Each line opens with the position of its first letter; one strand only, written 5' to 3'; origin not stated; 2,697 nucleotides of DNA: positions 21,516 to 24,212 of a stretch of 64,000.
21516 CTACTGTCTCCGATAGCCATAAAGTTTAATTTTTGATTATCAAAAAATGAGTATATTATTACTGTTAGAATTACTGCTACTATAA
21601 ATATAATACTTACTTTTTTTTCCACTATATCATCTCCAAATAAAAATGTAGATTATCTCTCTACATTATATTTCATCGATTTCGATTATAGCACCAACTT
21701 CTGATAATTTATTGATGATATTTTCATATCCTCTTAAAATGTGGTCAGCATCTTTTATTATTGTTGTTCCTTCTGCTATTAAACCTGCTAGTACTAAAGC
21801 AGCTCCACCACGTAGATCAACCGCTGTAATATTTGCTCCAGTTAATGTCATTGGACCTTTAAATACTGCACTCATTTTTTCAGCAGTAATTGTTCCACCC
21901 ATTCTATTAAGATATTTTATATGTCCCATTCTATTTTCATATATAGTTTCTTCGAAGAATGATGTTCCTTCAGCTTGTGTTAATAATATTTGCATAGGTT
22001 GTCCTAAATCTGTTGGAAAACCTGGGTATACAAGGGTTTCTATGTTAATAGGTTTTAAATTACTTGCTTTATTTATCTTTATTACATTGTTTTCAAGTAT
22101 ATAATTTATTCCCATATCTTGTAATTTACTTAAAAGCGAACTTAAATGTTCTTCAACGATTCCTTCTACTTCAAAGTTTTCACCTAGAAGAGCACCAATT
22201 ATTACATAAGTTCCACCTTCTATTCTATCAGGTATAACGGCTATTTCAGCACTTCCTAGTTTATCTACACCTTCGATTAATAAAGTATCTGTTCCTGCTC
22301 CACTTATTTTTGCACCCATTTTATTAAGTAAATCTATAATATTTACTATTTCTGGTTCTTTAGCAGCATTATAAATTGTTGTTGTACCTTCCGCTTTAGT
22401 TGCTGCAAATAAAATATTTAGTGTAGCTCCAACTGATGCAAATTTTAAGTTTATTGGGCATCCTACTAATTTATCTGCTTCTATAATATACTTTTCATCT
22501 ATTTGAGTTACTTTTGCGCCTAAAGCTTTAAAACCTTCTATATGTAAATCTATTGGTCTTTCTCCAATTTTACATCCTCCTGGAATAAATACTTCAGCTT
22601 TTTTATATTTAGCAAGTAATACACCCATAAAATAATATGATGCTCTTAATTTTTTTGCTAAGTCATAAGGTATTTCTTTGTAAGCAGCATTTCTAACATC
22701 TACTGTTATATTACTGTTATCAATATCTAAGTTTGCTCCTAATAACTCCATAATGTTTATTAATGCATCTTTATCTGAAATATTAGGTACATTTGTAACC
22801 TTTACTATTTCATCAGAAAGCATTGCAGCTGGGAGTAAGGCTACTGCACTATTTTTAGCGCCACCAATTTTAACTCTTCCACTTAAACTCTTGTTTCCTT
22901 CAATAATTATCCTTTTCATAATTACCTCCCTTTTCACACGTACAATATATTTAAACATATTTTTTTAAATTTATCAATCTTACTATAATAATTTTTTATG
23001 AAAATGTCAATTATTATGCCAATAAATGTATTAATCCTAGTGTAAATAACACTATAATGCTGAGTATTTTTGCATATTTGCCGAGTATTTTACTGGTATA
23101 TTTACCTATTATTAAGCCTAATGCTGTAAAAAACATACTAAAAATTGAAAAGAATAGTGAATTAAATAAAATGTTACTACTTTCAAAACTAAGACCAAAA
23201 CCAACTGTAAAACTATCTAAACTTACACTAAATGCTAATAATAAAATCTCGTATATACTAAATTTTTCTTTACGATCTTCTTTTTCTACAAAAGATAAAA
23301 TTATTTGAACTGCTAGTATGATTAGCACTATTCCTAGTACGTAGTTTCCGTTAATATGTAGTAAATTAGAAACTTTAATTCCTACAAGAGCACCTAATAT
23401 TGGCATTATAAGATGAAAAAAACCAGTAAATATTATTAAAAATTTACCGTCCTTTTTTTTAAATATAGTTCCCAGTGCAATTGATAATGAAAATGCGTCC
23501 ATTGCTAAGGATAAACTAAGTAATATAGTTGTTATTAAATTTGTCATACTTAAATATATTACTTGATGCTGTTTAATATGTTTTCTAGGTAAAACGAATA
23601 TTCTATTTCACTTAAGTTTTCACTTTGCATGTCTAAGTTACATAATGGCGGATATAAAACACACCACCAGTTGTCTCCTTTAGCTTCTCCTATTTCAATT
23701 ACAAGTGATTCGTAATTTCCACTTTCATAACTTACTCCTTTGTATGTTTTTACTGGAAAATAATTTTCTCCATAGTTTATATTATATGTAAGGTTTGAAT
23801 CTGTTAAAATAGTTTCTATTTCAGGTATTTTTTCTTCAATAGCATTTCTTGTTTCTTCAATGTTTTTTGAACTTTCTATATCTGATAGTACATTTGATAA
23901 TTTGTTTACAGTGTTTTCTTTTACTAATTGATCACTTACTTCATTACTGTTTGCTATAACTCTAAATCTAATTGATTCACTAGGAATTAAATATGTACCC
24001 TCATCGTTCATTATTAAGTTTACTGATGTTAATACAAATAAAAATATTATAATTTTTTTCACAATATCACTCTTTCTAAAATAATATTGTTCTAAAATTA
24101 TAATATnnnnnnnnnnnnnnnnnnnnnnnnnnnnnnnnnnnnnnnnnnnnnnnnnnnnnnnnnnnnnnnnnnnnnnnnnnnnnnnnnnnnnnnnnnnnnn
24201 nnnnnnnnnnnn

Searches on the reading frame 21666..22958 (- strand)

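Call 9: search_protein_families(library=pfam, proteins=[window:21666-22958:-])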
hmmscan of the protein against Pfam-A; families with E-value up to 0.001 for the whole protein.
window:21666-22958:- (430 aa): 1 family
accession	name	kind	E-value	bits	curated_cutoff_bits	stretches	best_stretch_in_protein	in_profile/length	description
PF00275.25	EPSP_synthase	-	1.5e-85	287.9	22.8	1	20-418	2-417/417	EPSP synthase (3-phosphoshikimate 1-carboxyvinyltransferase)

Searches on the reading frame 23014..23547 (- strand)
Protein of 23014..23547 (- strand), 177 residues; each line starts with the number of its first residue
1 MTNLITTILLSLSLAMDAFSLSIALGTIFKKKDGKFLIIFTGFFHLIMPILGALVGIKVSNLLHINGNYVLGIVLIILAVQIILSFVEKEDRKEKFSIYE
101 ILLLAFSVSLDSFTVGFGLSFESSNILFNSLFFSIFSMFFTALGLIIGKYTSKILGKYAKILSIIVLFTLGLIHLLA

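Call 9: search_protein_families(library=pfam, proteins=[window:23014-23547:-])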
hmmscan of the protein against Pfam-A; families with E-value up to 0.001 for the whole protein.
window:23014-23547:- (177 aa): 1 family
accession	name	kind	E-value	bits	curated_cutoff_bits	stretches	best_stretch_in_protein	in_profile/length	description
PF02659.21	Mntp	-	7.2e-27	94.5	24.4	1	38-172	11-149/152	Putative manganese efflux pump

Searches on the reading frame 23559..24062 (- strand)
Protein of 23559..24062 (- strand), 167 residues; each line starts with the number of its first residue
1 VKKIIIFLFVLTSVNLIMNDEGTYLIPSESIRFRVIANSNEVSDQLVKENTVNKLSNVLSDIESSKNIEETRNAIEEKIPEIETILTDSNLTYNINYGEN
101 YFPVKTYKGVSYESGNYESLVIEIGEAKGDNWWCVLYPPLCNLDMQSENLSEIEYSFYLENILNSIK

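Call 9: search_protein_families(library=pfam, proteins=[window:23559-24062:-])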
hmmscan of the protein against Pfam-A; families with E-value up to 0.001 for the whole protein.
window:23559-24062:- (167 aa): 1 family
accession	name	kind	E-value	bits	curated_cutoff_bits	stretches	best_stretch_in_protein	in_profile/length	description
PF09551.15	Spore_II_R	-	9.7e-32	110.6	25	1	29-146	3-127/128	Stage II sporulation protein R (spore_II_R)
